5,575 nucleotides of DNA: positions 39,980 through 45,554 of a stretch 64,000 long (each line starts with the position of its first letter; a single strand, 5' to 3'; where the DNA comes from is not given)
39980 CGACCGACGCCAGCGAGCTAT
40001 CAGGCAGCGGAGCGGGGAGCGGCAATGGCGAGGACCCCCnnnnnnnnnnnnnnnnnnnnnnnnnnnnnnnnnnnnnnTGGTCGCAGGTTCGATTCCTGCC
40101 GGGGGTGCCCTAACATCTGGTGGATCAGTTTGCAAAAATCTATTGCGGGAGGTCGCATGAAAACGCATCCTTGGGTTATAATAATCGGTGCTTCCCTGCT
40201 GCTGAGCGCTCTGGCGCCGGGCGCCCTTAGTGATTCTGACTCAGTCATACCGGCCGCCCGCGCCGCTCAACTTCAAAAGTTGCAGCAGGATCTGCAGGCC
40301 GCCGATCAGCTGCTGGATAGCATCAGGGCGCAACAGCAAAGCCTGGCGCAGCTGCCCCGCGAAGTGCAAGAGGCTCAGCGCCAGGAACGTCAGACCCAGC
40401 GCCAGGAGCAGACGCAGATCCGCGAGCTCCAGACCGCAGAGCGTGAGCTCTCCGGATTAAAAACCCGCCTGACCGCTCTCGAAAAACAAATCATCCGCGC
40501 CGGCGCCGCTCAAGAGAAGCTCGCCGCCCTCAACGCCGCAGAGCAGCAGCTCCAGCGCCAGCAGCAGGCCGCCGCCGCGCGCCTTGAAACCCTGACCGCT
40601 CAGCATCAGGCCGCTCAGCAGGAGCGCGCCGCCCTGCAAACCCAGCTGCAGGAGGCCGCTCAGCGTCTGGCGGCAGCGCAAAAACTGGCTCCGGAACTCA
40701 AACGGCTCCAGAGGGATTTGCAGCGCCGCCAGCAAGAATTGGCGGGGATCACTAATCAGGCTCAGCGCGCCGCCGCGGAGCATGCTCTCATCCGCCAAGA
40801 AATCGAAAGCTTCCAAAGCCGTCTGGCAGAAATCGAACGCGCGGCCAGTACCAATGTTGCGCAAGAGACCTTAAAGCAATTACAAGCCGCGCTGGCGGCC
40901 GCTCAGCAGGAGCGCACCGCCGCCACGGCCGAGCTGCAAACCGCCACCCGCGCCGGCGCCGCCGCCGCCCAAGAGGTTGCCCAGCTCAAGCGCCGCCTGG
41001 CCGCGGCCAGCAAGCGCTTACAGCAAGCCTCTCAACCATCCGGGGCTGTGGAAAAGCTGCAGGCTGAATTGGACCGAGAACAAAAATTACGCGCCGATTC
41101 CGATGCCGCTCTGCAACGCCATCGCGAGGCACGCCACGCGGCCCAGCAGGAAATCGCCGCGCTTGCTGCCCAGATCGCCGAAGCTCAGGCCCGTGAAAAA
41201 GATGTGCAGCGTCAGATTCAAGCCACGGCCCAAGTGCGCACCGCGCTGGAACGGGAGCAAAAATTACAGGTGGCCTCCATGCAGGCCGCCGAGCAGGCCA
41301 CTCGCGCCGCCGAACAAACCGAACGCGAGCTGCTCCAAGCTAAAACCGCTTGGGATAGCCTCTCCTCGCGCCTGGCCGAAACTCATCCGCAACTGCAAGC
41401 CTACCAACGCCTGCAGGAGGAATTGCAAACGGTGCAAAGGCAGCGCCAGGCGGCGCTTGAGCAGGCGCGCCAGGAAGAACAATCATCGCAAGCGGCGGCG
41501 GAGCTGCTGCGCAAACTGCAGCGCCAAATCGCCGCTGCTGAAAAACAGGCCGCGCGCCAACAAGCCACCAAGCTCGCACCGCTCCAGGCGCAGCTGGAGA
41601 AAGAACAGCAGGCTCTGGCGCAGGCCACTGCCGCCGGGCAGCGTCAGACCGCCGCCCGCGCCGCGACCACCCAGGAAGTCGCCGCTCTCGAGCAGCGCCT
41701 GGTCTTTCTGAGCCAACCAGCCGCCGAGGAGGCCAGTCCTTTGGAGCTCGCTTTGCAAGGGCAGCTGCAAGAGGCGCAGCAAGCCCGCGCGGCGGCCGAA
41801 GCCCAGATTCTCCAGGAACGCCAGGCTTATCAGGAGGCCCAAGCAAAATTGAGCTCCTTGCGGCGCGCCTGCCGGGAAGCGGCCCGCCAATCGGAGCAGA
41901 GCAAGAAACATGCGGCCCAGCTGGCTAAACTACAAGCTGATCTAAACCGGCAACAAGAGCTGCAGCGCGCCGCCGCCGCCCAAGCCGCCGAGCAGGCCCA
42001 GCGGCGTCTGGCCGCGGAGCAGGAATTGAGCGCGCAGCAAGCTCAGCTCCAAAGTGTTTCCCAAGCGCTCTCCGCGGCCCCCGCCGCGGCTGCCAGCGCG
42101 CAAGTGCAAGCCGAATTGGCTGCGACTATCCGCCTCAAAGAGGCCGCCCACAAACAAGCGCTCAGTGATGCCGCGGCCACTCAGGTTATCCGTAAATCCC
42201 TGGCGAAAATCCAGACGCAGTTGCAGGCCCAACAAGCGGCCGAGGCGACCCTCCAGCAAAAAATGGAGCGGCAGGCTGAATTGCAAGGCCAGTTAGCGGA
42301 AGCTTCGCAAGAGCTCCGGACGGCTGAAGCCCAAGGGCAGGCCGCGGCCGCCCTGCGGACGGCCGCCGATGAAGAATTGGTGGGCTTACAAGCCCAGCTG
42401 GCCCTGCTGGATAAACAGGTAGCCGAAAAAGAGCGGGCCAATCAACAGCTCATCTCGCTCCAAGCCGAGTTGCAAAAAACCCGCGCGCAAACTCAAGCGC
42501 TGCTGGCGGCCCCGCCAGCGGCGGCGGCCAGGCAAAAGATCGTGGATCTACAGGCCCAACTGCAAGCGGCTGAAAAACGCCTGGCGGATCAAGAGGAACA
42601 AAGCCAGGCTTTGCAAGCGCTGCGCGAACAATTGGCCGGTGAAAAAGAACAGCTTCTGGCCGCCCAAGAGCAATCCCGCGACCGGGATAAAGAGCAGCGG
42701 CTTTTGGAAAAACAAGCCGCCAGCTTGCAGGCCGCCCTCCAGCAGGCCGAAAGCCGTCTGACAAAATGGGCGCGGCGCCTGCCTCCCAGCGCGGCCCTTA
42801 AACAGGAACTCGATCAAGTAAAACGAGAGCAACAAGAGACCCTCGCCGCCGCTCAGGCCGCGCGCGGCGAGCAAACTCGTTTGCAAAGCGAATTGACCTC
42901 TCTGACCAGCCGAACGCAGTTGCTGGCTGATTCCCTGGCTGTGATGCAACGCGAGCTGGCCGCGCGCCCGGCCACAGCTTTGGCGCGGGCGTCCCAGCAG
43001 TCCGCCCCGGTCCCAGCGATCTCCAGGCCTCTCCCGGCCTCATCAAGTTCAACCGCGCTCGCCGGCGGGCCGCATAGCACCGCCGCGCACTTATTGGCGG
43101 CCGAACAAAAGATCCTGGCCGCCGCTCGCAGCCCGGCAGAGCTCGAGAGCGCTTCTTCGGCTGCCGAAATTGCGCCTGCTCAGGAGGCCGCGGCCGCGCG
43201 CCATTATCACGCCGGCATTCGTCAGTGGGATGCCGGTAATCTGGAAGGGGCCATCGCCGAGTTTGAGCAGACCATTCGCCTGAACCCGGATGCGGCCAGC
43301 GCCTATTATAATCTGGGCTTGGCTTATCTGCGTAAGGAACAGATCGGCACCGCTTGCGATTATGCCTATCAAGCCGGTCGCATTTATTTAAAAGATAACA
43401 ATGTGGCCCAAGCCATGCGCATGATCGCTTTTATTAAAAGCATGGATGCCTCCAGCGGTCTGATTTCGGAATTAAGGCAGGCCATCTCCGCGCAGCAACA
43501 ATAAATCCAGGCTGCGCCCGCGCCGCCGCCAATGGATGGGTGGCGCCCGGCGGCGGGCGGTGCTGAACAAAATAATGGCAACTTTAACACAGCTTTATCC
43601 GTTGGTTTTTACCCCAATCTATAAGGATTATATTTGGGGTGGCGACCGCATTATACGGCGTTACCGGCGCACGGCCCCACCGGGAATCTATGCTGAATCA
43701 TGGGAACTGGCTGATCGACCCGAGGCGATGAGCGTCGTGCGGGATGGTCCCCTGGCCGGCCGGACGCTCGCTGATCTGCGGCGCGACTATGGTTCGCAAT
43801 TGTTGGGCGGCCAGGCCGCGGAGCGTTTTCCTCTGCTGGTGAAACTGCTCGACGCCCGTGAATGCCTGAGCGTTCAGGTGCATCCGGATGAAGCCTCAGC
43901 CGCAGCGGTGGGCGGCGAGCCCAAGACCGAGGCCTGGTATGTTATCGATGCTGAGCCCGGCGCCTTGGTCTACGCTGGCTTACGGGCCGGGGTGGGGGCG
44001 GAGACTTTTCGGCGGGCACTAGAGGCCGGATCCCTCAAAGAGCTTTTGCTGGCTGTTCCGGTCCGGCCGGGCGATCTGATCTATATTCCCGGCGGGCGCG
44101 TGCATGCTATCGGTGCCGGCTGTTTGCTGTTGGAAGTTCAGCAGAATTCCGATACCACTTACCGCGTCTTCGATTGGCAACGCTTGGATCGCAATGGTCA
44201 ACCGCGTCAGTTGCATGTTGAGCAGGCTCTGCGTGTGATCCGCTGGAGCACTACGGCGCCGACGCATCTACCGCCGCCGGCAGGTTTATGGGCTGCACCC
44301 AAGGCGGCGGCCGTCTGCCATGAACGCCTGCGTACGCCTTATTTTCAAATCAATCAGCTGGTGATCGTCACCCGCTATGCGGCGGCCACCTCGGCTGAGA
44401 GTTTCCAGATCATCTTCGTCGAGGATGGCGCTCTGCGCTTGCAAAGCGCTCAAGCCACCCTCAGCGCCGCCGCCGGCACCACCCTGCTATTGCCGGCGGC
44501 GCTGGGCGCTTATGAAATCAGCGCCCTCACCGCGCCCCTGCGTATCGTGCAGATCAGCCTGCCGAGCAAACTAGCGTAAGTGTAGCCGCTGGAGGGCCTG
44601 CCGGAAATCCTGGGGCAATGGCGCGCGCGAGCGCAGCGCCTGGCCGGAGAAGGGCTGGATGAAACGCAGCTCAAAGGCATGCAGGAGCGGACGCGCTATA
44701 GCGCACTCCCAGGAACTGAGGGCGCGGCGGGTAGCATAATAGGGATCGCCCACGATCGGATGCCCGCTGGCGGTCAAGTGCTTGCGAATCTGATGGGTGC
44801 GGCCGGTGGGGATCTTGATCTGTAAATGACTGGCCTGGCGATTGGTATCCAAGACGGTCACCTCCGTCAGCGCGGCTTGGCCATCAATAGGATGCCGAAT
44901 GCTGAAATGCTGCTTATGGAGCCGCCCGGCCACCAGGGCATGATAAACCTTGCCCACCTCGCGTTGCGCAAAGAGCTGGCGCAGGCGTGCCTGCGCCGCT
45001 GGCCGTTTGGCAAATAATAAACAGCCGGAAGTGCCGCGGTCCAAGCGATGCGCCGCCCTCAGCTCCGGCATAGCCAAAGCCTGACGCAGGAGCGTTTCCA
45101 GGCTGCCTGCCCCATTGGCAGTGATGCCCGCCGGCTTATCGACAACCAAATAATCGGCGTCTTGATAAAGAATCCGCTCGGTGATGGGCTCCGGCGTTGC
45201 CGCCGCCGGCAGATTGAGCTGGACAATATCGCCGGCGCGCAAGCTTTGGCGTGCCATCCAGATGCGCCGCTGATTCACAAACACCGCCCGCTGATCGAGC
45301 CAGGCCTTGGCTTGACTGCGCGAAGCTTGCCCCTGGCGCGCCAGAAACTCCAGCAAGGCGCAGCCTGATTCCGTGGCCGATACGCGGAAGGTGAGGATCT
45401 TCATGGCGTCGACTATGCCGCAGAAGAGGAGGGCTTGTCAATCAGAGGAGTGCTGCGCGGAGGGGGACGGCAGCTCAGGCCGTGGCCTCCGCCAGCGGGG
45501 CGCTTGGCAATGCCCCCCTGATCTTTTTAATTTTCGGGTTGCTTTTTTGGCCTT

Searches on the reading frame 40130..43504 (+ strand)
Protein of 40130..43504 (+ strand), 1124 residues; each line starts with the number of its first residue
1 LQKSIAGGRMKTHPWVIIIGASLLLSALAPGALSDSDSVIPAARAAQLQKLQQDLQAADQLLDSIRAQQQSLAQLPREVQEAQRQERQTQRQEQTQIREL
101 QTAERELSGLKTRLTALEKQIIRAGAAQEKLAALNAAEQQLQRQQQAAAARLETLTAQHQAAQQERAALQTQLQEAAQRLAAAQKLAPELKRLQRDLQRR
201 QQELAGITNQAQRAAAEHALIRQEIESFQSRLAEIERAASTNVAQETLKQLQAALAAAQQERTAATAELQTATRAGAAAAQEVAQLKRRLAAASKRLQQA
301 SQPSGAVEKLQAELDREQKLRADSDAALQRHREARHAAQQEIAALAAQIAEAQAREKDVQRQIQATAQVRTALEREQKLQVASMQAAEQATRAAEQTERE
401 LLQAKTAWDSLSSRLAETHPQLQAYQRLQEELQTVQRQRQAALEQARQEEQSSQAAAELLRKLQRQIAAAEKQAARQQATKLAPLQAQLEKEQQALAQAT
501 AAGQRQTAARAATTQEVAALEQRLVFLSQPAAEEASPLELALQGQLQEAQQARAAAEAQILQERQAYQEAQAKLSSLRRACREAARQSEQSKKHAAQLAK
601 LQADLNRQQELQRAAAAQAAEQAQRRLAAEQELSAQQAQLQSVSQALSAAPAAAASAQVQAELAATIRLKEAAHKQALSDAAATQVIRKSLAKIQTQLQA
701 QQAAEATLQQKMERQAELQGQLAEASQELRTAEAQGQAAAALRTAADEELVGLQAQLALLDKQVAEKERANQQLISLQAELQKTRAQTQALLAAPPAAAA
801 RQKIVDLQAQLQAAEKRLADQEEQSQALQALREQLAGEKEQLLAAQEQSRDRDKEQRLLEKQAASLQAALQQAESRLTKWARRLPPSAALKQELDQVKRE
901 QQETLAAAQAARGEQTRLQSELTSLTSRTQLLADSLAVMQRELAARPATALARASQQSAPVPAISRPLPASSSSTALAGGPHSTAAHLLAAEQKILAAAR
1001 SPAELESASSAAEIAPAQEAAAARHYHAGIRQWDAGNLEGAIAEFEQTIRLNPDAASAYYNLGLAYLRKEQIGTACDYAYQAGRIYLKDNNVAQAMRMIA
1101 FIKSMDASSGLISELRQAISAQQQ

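Call 43: search_protein_families(library=pfam, proteins=[window:40130-43504:+], max_evalue=0.0001)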
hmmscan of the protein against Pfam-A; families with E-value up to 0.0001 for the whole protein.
window:40130-43504:+ (1124 aa): 1 family
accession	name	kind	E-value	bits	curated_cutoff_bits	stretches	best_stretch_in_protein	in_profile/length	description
PF13414.12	TPR_11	-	1e-09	38.3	26.8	1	1035-1068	7-40/42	TPR repeat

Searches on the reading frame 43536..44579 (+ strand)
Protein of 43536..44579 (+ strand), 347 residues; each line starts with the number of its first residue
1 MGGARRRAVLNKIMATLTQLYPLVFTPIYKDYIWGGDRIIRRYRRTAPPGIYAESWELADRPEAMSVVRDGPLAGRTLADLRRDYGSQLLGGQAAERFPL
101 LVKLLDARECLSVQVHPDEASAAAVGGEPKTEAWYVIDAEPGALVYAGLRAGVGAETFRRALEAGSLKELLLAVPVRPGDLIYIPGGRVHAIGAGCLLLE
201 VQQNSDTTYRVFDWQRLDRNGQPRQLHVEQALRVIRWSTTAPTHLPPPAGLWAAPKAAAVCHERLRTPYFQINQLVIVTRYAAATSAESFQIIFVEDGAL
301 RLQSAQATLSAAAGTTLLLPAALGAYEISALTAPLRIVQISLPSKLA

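Call 43: search_protein_families(library=pfam, proteins=[window:43536-44579:+], max_evalue=0.0001)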
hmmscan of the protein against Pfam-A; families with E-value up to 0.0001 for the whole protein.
window:43536-44579:+ (347 aa): 2 families
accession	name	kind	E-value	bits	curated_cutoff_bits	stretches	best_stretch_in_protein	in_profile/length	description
PF20511.4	PMI_typeI_cat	-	4.6e-13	49.9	22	1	26-124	5-109/143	Phosphomannose isomerase type I, catalytic domain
PF21621.3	MPI_cupin_dom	-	7.1e-06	26.4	27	1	268-329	9-69/79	Mannose-6-phosphate isomerase, cupin domain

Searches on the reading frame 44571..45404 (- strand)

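Call 43: search_protein_families(library=pfam, proteins=[window:44571-45404:-], max_evalue=0.0001)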
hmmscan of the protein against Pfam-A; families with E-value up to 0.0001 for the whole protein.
window:44571-45404:- (277 aa): 2 families
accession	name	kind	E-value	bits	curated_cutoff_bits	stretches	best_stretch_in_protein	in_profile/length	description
PF00849.27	PseudoU_synth_2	-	1.1e-27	97.6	26.8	1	84-211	1-151/152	RNA pseudouridylate synthase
PF01479.30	S4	-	4.7e-06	26.7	22.8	1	18-60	4-47/48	S4 domain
